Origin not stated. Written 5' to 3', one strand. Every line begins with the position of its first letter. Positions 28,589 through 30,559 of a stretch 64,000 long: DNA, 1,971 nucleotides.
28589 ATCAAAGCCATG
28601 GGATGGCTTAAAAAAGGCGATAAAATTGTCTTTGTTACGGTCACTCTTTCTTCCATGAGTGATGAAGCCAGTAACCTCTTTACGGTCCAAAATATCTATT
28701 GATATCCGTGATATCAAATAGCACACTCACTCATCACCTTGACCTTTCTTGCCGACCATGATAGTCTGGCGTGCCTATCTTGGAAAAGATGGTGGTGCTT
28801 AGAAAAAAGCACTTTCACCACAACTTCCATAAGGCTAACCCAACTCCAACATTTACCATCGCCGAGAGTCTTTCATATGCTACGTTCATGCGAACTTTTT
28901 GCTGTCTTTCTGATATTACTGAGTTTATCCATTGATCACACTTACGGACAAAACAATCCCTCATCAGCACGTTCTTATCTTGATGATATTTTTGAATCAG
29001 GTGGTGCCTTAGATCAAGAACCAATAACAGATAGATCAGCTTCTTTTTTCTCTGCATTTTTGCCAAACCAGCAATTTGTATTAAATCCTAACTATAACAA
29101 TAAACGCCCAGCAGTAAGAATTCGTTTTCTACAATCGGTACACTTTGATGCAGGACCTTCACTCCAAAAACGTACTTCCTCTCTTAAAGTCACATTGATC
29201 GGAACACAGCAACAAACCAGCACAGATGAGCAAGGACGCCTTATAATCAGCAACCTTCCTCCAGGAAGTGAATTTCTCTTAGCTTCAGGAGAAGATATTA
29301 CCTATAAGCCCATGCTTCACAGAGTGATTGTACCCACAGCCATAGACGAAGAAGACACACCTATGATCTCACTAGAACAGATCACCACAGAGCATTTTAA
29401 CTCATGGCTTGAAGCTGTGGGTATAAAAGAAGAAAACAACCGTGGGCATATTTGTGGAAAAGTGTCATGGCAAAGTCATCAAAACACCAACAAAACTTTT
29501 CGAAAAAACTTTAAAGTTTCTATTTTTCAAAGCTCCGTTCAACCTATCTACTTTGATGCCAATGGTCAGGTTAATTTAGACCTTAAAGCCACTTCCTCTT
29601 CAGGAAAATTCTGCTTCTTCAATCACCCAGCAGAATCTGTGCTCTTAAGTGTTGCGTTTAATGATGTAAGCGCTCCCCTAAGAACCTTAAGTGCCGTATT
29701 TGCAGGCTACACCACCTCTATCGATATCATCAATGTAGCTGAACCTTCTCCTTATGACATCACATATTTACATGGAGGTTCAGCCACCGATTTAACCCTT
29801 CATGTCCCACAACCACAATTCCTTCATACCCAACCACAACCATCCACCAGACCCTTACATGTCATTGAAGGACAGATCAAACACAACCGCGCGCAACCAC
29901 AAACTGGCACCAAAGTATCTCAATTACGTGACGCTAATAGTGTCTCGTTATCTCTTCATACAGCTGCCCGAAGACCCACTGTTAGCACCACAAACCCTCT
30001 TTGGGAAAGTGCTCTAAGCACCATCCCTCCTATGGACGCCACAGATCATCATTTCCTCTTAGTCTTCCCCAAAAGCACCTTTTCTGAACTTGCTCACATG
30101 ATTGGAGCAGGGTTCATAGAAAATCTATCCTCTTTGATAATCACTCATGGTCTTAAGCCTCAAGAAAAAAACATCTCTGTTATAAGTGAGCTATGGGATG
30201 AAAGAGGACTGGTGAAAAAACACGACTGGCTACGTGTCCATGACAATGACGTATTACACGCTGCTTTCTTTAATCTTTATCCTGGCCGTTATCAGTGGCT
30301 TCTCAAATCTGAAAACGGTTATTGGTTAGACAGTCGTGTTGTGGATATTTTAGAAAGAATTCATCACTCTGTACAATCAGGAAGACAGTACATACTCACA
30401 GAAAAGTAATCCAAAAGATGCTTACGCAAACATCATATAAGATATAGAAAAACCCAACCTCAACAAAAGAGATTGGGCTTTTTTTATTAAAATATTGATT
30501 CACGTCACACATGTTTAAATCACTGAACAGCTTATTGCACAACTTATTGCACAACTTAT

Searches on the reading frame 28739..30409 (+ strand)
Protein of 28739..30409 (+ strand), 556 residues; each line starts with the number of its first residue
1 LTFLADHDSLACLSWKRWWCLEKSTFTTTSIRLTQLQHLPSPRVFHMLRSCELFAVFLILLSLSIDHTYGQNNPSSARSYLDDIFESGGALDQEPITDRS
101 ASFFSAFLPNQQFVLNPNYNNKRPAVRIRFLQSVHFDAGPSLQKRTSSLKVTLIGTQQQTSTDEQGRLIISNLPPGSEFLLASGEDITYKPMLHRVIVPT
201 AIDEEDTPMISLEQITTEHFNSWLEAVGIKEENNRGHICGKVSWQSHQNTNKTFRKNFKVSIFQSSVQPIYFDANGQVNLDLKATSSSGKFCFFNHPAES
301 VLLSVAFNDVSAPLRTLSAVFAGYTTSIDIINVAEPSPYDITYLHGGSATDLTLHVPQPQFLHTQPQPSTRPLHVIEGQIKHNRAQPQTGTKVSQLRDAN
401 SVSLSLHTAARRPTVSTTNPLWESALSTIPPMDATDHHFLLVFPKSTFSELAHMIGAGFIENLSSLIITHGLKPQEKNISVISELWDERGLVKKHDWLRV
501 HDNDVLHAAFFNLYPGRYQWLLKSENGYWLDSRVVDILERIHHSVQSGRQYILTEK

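Call 4: search_protein_families(library=pfam, proteins=[window:28739-30409:+], max_evalue=1)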
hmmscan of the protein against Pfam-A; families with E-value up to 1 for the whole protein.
window:28739-30409:+ (556 aa): 4 families
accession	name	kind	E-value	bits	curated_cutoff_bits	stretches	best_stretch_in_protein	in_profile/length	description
PF13620.12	CarboxypepD_reg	-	0.014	16.2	32.3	1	150-177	18-49/82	Carboxypeptidase regulatory-like domain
PF09430.16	EMC7_beta-sandw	-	0.049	14.3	26.6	1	143-205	4-63/122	ER membrane protein complex subunit 7, beta-sandwich domain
PF13715.12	CarbopepD_reg_2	-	0.071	13.6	32.2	1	150-183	18-51/88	CarboxypepD_reg-like domain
PF23193.1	NOMO_3rd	-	0.11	13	27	0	156-184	58-86/120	NOMO third transthyretin-like domain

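Call 5: search_protein_families(library=ncbifam, proteins=[window:28739-30409:+], max_evalue=1)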
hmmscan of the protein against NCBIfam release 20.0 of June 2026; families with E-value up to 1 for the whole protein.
window:28739-30409:+ (556 aa): 0 families
